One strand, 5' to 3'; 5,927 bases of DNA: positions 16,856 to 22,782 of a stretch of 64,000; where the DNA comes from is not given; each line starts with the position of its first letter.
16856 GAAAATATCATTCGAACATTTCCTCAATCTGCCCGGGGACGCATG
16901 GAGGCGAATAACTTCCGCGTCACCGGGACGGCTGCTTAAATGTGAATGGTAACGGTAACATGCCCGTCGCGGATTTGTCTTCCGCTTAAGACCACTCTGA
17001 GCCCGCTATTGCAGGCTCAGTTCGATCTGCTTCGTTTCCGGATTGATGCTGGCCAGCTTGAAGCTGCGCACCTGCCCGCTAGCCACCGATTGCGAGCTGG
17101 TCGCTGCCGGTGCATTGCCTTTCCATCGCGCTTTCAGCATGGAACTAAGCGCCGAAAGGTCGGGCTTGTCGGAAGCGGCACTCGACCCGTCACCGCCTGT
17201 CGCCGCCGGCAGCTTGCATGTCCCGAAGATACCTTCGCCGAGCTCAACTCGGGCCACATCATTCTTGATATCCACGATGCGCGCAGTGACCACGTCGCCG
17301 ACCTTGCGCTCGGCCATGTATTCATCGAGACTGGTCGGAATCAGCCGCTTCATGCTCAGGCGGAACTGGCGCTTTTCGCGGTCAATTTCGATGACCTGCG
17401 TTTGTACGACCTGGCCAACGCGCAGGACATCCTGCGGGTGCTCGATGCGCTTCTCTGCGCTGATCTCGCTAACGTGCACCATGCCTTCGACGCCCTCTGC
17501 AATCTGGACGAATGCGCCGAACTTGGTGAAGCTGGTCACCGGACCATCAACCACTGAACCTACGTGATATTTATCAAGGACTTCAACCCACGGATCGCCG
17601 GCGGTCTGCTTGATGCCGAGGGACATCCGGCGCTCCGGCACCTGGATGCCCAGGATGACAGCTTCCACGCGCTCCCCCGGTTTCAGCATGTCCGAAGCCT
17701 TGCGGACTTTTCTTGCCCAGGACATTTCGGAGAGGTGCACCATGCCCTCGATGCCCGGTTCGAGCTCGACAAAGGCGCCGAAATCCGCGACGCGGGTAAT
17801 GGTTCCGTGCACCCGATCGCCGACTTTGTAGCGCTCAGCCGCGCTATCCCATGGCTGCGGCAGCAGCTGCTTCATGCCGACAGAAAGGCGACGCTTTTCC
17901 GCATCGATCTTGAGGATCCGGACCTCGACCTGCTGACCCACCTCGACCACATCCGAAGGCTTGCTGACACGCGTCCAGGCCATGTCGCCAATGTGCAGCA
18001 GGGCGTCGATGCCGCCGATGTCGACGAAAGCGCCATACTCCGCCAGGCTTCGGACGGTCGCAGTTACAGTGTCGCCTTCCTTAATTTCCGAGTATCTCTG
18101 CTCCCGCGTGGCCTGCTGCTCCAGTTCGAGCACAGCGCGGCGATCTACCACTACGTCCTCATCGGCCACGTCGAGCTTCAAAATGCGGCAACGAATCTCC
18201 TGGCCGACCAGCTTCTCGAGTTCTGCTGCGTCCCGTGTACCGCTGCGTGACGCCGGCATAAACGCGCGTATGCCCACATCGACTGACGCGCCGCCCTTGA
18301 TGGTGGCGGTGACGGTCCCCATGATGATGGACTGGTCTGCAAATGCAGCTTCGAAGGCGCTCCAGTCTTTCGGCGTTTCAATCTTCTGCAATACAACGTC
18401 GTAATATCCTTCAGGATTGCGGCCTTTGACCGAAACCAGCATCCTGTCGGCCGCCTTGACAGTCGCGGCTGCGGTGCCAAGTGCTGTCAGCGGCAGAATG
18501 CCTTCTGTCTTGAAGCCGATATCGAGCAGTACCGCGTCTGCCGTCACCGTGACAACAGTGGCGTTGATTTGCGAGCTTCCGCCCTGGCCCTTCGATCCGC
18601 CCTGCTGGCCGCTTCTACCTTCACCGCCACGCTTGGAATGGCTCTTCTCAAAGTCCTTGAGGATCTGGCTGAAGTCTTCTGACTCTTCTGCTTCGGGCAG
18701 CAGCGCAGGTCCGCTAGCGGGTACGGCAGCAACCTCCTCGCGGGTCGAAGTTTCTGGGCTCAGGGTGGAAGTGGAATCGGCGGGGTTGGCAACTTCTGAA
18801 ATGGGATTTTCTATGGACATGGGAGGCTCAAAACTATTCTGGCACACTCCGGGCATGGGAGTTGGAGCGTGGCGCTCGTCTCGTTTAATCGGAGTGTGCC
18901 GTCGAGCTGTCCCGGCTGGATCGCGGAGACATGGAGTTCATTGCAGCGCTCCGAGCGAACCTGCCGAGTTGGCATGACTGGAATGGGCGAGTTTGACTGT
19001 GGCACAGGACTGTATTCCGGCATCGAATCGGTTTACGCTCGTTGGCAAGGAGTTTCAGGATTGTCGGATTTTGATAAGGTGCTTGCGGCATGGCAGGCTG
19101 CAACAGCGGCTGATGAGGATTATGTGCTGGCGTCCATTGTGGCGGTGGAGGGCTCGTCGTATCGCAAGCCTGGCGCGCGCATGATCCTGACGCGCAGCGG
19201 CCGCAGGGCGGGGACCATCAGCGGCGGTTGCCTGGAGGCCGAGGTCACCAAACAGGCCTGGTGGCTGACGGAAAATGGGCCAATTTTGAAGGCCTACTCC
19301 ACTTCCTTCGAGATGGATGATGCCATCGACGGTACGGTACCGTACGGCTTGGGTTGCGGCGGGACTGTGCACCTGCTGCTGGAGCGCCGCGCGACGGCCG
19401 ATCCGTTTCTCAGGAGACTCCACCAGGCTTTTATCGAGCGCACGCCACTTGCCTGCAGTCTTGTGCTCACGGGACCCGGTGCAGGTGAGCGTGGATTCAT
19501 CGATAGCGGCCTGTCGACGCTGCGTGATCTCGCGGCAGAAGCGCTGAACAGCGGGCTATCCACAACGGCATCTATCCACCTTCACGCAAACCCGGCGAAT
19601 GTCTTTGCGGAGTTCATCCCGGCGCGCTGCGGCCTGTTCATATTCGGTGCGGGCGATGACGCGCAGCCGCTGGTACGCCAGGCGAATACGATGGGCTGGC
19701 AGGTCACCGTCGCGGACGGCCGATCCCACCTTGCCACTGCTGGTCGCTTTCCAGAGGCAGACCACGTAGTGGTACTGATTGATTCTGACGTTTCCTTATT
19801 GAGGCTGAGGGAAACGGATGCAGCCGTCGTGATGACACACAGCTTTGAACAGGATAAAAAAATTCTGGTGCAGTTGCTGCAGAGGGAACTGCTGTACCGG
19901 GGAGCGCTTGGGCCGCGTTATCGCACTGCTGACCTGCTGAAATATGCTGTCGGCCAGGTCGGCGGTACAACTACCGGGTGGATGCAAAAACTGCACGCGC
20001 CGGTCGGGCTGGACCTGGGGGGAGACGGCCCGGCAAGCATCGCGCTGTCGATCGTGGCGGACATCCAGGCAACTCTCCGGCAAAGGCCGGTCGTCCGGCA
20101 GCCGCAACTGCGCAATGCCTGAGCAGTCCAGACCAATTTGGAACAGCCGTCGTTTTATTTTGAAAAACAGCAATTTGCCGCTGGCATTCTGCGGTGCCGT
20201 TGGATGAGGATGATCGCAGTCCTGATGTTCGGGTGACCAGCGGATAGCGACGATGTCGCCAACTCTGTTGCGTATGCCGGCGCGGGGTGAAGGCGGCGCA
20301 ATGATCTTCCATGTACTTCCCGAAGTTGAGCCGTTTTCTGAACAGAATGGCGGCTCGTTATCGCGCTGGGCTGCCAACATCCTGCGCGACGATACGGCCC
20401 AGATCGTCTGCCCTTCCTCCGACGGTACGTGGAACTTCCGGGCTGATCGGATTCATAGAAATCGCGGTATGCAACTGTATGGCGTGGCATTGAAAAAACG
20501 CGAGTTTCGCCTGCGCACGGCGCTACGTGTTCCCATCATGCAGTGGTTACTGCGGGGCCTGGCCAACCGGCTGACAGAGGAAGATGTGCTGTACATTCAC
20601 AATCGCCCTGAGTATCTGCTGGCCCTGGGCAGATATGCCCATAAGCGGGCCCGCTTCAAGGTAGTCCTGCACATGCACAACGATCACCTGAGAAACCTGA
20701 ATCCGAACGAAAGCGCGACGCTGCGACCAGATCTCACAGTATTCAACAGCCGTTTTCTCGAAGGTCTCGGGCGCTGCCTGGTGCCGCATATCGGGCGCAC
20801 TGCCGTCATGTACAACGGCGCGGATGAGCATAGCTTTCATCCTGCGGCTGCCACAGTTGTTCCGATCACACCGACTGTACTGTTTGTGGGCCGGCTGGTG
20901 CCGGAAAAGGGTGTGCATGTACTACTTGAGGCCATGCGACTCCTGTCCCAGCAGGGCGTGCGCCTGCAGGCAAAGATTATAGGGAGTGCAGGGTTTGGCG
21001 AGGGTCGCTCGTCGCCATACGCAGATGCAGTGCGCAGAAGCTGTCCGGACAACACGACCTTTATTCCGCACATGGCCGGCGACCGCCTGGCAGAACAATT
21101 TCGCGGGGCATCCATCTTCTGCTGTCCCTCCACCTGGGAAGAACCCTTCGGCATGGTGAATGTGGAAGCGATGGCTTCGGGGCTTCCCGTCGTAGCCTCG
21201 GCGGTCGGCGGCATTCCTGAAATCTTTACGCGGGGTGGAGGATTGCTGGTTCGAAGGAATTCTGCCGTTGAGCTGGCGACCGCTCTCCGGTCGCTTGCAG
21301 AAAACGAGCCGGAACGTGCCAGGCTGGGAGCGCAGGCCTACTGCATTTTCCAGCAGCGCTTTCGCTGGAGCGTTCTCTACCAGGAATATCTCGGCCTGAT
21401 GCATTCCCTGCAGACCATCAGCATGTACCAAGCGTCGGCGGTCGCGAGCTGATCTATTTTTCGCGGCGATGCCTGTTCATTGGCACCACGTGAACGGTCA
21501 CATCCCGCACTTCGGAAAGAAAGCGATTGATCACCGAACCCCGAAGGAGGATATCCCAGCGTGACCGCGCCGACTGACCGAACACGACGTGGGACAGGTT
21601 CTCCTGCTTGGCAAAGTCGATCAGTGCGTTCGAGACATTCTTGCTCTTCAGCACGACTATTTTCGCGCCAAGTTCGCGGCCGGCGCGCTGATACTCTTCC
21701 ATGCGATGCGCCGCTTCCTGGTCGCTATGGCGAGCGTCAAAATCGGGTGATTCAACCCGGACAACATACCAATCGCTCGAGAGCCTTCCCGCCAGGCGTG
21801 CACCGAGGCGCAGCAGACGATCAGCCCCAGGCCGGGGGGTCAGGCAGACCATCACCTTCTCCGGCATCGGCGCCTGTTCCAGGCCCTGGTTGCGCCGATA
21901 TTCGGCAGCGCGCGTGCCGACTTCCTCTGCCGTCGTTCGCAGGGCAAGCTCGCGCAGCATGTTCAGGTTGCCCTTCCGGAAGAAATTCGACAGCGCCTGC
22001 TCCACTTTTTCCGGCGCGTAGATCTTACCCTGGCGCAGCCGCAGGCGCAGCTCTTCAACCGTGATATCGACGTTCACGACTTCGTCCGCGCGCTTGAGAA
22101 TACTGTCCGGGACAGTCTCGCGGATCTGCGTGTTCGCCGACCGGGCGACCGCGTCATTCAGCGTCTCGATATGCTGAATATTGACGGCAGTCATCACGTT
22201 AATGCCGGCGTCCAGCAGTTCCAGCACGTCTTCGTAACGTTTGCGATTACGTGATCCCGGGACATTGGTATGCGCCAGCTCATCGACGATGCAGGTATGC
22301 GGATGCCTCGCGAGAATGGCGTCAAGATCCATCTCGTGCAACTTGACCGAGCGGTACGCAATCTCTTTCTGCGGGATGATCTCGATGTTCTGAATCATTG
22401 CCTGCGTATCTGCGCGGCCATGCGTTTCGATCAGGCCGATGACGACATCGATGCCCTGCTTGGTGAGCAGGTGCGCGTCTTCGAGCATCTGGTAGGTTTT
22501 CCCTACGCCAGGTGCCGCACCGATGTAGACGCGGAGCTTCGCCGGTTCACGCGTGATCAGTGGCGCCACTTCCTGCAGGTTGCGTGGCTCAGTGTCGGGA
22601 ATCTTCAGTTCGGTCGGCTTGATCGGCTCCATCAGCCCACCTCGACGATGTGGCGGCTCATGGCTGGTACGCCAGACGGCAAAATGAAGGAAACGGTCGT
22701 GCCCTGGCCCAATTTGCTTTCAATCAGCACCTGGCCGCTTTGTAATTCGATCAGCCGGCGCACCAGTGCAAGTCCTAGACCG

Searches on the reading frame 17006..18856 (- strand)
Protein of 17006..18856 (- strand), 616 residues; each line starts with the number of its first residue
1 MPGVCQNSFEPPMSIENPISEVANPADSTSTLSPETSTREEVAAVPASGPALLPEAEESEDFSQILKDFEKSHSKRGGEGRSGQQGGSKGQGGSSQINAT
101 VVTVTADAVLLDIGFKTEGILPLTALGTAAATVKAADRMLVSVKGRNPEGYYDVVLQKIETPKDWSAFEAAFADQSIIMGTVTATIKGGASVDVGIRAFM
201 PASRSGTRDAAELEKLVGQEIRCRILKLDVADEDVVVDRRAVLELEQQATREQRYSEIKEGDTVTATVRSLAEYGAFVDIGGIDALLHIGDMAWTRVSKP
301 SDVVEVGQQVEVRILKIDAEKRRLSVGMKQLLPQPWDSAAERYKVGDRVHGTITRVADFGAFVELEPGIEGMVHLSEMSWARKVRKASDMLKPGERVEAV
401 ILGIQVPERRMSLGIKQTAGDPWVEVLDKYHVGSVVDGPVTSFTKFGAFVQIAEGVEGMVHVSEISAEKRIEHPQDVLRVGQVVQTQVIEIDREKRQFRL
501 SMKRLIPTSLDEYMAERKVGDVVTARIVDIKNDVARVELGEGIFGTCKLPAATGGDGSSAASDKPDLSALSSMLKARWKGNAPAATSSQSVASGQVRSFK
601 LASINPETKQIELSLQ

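Call 11: search_protein_families(library=pfam, proteins=[window:17006-18856:-], max_evalue=0.001)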
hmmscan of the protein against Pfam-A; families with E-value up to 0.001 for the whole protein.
window:17006-18856:- (616 aa): 6 families
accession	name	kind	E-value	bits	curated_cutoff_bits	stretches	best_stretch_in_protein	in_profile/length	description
PF00575.29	S1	-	5e-70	232.3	22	4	431-503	3-74/74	S1 RNA binding domain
PF23459.1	S1_RRP5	-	1.8e-25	89.7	27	2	433-501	4-71/72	RRP5 S1 domain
PF21710.3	Spt6_S1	-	2.2e-12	47.5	27.5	1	428-503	12-87/91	Spt6, S1/OB domain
PF17092.11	PCB_OB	-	2.9e-08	34.9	27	0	339-397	25-93/111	Penicillin-binding protein OB-like domain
PF13509.12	S1_2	-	5.9e-07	29.9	21.8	0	432-468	1-37/61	S1 domain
PF25522.1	OB_cyt-4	-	0.00011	23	27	0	255-326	3-73/77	Mitochondrial protein cyt-4, OB-fold domain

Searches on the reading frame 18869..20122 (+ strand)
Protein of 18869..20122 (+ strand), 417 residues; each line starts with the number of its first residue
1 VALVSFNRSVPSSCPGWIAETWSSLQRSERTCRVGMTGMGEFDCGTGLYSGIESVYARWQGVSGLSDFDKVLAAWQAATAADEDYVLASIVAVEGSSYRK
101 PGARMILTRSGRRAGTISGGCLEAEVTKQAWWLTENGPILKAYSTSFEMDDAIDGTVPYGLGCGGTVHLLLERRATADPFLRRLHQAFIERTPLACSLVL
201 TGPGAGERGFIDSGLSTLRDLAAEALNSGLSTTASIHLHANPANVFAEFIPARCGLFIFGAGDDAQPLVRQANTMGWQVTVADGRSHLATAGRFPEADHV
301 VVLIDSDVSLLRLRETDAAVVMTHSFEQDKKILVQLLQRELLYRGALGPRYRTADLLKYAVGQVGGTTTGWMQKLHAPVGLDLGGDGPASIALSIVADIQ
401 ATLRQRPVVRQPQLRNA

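Call 11: search_protein_families(library=pfam, proteins=[window:18869-20122:+], max_evalue=0.001)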
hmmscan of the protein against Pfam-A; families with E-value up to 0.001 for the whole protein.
window:18869-20122:+ (417 aa): 2 families
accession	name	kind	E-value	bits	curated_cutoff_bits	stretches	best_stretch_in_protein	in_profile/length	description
PF13478.12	XdhC_C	-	2.9e-33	115.5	29.7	1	256-399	1-125/125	XdhC Rossmann domain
PF02625.21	XdhC_CoxI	-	2.4e-20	72.7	24.3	1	80-139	3-63/68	XdhC and CoxI family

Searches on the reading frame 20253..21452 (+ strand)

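Call 3: search_protein_families(library=pfam, proteins=[window:20253-21452:+], max_evalue=0.1)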
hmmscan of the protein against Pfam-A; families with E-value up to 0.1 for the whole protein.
window:20253-21452:+ (399 aa): 5 families
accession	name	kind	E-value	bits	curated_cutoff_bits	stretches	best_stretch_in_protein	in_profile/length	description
PF00534.26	Glycos_transf_1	-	2.1e-36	125.5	26.4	1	207-363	16-170/172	Glycosyl transferases group 1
PF13692.12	Glyco_trans_1_4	-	5.8e-29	101.6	27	1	207-351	2-142/142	Glycosyl transferases group 1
PF13524.12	Glyco_trans_1_2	-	1.1e-10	42.1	25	1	236-379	15-142/144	Glycosyl transferase-like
PF20706.3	GT4-conflict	-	8.3e-10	38.6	26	1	197-335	179-330/385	Family 4 Glycosyltransferase in conflict systems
PF13579.12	Glyco_trans_4_4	-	0.0036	18.1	29.7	1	50-178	22-134/158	Glycosyl transferase 4-like domain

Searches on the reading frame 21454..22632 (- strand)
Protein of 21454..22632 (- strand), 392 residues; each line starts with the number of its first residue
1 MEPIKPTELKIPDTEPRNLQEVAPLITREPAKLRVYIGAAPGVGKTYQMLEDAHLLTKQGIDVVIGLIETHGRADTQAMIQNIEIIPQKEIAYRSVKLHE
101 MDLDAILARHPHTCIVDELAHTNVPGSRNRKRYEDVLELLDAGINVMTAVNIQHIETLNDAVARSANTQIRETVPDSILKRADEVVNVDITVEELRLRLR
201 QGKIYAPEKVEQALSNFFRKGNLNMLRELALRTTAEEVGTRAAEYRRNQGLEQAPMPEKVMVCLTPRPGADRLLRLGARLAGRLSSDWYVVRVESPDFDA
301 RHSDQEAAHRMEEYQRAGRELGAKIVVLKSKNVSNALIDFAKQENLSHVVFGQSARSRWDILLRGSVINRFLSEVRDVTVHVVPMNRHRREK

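Call 3: search_protein_families(library=pfam, proteins=[window:21454-22632:-], max_evalue=0.1)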
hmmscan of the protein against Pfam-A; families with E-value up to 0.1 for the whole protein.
window:21454-22632:- (392 aa): 3 families
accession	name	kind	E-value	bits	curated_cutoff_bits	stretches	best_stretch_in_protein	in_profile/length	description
PF02702.23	KdpD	-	1.3e-92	309.4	26.1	1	31-238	3-210/210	Osmosensitive K+ channel His kinase sensor domain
PF00582.32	Usp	-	1.4e-09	39.1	24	1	257-375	2-133/141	Universal stress protein family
PF04851.21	ResIII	-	0.044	14.1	22.5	0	30-61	21-52/164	Type III restriction enzyme, res subunit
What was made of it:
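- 21454..22632 (-): Partner gene: stand-alone KdpD N-domain (residues 31-238) plus Usp (257-375), 392 aa. Walker A is G38-T46 (22495-22521) and Walker B is D117-E118 (22279-22284). Pfam KdpD 309 bits and Usp 39 bits (call 3).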

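Call 4: search_protein_families(library=ncbifam, proteins=[window:21454-22632:-], max_evalue=0.1)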
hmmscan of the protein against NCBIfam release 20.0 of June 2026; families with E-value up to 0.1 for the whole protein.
window:21454-22632:- (392 aa): 4 families
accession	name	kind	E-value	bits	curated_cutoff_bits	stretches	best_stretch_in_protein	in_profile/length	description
NF038185.1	KdpD_non_kinase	exception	5.4e-130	434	550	1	29-383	17-370/373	KdpD-like non-kinase potassium sensor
NF007793.0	PRK10490.1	equivalog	2e-102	343.8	1123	1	28-388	20-377/895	two-component system sensor histidine kinase KdpD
NF006745.0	PRK09270.1-4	equivalog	0.0041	16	228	1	29-227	39-221/246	nucleoside/nucleotide kinase family protein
NF008996.1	PRK12339.1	equivalog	0.054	13.2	250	0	35-65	3-30/193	mevalonate-3-phosphate 5-kinase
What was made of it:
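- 21454..22632 (-): NCBIfam KdpD_non_kinase 434 bits, below its 550 cut-off (call 4).
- On Stand-alone KdpD-N/Usp atypical serine kinase (the partner gene, not the finding itself): The NCBIfam KdpD_non_kinase score of 434 is below its 550 cut-off (call 4), so it is not the exact curated subfamily.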

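Call 66: search_solved_structures(query=window:21454-22632:-, show_alignments=2, max_evalue=0.00001)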
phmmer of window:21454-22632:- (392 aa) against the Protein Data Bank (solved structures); distinct sequences matched with E-value up to 0.00001: 1.
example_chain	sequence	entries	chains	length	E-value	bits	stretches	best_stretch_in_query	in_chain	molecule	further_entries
2r8r_A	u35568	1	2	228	1.3e-65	225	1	31-250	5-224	Sensor protein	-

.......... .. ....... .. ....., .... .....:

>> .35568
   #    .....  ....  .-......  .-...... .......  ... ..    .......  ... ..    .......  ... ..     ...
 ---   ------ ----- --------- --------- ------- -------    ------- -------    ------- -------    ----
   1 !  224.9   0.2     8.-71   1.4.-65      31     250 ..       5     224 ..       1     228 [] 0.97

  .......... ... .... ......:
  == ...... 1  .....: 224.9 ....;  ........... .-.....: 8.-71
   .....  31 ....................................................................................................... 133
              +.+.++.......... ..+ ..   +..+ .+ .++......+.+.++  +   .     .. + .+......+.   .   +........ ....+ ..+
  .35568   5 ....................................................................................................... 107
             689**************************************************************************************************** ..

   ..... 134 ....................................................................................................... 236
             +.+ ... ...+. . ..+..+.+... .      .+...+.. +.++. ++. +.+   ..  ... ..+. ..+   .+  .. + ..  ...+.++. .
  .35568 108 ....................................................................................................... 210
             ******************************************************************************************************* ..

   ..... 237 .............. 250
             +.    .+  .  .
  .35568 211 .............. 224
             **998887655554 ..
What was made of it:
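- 21454..22632 (-): PDB 2r8r at E 1e-65 with identical Walker motifs (call 66).
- On Stand-alone KdpD-N/Usp atypical serine kinase (the partner gene, not the finding itself): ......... and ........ are identical to 2r8r (call 66).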
